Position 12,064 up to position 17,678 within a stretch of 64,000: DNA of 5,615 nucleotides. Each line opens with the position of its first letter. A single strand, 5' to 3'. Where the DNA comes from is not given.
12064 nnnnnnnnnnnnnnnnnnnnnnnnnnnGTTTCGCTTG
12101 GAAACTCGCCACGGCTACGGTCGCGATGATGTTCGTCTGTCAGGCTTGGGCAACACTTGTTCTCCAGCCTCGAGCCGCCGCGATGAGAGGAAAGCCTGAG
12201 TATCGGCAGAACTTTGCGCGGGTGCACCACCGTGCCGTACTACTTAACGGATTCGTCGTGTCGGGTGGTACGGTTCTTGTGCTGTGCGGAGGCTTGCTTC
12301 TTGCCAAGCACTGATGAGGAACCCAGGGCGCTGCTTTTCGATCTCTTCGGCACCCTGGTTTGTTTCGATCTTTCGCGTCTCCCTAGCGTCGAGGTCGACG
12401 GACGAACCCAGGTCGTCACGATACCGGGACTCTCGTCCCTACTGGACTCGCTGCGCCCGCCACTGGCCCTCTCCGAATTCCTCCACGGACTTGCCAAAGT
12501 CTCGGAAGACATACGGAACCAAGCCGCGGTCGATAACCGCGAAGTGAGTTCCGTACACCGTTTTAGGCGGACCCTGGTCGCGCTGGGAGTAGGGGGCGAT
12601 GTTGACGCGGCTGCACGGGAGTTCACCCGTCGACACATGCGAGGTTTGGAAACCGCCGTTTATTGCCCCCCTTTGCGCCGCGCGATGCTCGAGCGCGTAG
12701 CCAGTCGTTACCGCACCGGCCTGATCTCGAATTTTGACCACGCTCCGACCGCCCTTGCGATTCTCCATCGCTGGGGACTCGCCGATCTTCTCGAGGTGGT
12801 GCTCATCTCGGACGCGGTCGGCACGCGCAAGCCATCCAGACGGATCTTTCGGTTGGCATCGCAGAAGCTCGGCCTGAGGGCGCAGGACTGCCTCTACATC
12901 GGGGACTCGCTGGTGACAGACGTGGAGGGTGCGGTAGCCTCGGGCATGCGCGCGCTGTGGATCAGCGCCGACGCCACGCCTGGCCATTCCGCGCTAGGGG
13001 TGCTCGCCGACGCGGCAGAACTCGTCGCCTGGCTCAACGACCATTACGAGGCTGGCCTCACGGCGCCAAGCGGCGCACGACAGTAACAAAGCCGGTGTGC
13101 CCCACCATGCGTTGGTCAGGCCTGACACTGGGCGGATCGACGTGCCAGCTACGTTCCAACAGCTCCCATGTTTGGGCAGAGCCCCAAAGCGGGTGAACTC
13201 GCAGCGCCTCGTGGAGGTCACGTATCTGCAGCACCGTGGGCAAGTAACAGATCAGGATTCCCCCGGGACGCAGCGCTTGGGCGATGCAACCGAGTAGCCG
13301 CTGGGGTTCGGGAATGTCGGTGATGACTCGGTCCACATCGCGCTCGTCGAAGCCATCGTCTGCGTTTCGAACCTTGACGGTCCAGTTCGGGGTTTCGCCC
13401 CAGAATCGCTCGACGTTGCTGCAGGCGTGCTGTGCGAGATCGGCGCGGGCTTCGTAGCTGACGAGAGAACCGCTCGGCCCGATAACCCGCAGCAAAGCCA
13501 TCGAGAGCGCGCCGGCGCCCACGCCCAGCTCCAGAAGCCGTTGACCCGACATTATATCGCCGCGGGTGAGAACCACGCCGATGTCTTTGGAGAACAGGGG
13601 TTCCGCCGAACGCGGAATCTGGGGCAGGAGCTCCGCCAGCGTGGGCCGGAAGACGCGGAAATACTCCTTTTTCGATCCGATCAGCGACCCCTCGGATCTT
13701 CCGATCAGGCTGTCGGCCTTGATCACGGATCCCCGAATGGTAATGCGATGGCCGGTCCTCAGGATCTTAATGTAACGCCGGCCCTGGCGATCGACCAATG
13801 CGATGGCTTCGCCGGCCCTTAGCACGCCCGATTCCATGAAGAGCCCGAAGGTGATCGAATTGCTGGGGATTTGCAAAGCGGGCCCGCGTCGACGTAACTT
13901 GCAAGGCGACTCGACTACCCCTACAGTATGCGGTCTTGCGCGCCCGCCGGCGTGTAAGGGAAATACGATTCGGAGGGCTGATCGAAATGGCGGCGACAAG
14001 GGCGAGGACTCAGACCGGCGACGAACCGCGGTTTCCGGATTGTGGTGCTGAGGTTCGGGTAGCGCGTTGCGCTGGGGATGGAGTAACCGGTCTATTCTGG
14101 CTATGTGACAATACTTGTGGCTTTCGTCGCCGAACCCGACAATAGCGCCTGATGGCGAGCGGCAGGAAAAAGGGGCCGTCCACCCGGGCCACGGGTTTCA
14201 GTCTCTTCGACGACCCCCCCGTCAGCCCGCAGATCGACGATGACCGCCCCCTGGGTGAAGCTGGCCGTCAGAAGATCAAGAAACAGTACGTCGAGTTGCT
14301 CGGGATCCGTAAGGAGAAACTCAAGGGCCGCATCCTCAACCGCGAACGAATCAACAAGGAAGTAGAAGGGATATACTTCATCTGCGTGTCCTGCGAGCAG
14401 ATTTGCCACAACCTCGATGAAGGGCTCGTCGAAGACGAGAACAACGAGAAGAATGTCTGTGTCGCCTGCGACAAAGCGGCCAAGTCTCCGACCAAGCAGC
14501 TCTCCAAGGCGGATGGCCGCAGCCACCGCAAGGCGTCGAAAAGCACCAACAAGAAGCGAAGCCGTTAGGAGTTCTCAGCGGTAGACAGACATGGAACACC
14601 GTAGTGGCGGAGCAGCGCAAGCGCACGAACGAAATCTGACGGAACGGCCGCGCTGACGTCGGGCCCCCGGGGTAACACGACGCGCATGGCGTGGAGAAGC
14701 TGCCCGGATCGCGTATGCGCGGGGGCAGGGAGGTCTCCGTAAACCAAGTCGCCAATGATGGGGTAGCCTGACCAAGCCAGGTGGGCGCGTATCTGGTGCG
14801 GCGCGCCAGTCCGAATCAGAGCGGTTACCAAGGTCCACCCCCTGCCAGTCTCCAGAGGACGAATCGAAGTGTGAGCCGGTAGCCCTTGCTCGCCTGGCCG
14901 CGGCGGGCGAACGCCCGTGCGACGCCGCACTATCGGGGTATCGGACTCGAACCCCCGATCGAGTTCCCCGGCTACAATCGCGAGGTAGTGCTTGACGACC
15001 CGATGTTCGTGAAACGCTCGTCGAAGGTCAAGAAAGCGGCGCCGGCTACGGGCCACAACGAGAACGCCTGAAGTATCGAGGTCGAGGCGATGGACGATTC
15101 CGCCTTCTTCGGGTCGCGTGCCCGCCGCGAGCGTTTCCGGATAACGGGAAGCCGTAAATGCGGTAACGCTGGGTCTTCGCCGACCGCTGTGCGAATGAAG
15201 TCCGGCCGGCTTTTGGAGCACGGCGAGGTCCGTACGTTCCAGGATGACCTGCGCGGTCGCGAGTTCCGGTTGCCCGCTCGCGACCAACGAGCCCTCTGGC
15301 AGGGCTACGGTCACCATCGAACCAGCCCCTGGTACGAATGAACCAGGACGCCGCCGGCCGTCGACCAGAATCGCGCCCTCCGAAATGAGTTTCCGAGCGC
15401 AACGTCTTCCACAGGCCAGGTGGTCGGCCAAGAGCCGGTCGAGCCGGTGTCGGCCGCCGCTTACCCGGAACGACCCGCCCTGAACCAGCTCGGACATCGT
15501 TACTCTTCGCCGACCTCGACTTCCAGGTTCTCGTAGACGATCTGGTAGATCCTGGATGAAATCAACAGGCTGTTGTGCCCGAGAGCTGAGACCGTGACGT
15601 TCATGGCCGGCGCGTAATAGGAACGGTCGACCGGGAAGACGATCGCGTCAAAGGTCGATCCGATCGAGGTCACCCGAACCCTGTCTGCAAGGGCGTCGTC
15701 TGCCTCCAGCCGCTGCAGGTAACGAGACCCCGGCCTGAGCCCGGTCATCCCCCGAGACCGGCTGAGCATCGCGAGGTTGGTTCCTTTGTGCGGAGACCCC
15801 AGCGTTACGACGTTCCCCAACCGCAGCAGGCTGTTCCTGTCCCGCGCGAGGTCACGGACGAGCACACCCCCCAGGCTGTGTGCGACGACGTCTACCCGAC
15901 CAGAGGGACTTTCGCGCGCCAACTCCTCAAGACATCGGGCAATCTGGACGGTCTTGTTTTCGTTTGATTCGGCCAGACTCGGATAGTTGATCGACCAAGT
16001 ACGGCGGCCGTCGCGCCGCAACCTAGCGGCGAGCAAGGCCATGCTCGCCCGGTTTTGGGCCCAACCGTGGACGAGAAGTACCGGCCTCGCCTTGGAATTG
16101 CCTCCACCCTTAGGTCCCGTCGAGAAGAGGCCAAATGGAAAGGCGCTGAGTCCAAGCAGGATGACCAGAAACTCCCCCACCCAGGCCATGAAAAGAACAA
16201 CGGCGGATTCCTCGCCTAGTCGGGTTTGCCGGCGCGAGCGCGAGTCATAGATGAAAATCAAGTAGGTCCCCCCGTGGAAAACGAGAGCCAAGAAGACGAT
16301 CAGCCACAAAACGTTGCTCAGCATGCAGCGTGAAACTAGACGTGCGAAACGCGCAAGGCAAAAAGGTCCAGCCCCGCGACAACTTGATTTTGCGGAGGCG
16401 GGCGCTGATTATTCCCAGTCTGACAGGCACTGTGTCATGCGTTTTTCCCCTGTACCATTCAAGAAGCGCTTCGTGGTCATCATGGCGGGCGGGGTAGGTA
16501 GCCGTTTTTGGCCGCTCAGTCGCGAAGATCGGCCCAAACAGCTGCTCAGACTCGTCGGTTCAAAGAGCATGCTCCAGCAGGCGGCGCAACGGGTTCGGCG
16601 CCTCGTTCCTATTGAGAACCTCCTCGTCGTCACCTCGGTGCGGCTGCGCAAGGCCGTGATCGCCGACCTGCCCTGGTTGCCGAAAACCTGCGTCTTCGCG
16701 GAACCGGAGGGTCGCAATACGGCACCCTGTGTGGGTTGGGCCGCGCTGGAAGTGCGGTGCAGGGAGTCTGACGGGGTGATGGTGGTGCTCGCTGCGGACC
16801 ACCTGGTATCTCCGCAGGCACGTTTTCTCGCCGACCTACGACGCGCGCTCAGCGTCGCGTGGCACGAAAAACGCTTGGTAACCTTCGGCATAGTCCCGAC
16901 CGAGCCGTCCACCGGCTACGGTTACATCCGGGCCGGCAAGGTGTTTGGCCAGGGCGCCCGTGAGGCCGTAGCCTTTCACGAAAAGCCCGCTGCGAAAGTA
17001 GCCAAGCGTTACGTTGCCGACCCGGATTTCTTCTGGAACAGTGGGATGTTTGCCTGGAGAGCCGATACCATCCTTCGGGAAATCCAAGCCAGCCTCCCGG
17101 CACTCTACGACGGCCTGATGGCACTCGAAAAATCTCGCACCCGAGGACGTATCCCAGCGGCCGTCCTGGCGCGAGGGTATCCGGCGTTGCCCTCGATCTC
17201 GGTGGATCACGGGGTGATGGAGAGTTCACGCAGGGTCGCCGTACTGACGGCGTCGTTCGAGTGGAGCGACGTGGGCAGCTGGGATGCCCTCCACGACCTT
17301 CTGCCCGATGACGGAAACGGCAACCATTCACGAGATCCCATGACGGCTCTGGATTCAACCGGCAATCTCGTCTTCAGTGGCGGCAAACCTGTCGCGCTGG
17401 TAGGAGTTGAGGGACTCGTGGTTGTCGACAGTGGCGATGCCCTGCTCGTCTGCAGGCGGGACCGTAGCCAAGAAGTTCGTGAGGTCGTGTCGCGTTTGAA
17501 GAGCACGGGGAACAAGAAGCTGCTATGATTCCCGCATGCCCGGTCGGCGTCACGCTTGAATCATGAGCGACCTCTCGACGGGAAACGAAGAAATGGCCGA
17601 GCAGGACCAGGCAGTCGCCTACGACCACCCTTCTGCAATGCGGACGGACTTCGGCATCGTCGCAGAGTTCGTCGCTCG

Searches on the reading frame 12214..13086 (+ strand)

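Call 47: search_protein_families(library=pfam, proteins=[window:12214-13086:+], max_evalue=0.0001)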
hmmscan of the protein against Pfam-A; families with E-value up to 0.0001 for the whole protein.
window:12214-13086:+ (290 aa): 3 families
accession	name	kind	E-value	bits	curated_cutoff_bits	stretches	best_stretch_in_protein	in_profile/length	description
PF00702.32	Hydrolase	-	3e-15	57.5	26.4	1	38-244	2-191/191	haloacid dehalogenase-like hydrolase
PF13419.12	HAD_2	-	8.6e-13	49.2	23.8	1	149-249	78-177/178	Haloacid dehalogenase-like hydrolase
PF13242.12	Hydrolase_like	-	1.3e-10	41.4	22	1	205-255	3-53/75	HAD-hyrolase-like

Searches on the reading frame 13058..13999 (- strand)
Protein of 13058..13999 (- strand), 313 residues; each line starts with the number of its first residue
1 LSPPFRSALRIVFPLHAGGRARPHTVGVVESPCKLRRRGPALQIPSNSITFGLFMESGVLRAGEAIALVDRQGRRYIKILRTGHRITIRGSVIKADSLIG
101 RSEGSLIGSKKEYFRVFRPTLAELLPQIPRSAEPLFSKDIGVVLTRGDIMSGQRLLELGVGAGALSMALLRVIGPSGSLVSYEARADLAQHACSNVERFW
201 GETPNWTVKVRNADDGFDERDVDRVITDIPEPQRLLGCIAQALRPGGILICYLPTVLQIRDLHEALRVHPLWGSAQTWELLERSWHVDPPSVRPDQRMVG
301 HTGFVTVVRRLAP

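Call 47: search_protein_families(library=pfam, proteins=[window:13058-13999:-], max_evalue=0.0001)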
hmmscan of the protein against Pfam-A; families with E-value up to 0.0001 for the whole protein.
window:13058-13999:- (313 aa): 4 families
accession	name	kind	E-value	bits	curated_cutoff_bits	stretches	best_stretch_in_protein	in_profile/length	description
PF08704.16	GCD14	-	6.7e-18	65.7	26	1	130-287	19-179/247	tRNA methyltransferase complex GCD14 subunit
PF14801.12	TrmI-like_N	-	8.4e-10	38.9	24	1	58-107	1-50/50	TrmI-like N-terminal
PF01135.25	PCMT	-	1.1e-05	25.7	20.3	1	149-250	71-170/210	Protein-L-isoaspartate(D-aspartate) O-methyltransferase (PCMT)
PF13847.12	Methyltransf_31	-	7.6e-05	22.9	27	0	151-252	3-110/145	Methyltransferase domain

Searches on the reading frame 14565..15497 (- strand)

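Call 47: search_protein_families(library=pfam, proteins=[window:14565-15497:-], max_evalue=0.0001)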
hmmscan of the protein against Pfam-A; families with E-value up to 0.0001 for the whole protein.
window:14565-15497:- (310 aa): 2 families
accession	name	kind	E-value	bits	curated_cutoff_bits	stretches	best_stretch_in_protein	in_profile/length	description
PF00849.27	PseudoU_synth_2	-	1.6e-23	84.1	26.8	1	91-241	2-151/152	RNA pseudouridylate synthase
PF01479.30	S4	-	1.7e-05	24.9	22.8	1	18-50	2-35/48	S4 domain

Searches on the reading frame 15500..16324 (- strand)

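Call 48: search_protein_families(library=pfam, proteins=[window:15500-16324:-], max_evalue=0.0001)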
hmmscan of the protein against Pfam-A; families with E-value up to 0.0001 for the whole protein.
window:15500-16324:- (274 aa): 5 families
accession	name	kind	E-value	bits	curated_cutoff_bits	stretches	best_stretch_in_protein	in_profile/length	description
PF24096.1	DUF7379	-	2.2e-09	37.9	33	1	96-192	25-125/191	Domain of unknown function (DUF7379)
PF12697.13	Abhydrolase_6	-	5.8e-09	37.4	26.3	1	82-215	1-117/217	Alpha/beta hydrolase family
PF00561.26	Abhydrolase_1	-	2.7e-08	34.2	25.8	1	81-190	2-117/245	alpha/beta hydrolase fold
PF02089.21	Palm_thioest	-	1e-07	32.4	26.8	1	81-183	1-114/254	Palmitoyl protein thioesterase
PF07819.20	PGAP1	-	1.4e-05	25.4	24.3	0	136-185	85-135/233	PGAP1-like alpha/beta domain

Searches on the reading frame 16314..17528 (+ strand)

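Call 48: search_protein_families(library=pfam, proteins=[window:16314-17528:+], max_evalue=0.0001)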
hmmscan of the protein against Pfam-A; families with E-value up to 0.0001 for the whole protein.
window:16314-17528:+ (404 aa): 3 families
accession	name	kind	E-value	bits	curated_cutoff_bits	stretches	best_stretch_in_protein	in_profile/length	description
PF00483.29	NTP_transferase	-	2.9e-37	129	21.2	1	55-332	3-241/245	Nucleotidyl transferase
PF22640.1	ManC_GMP_beta-helix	-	5.9e-18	65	27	1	345-395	5-55/55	MannoseP isomerase/GMP-like beta-helix domain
PF12804.13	NTP_transf_3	-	6.9e-08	33.3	27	1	54-164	1-97/160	MobA-like NTP transferase domain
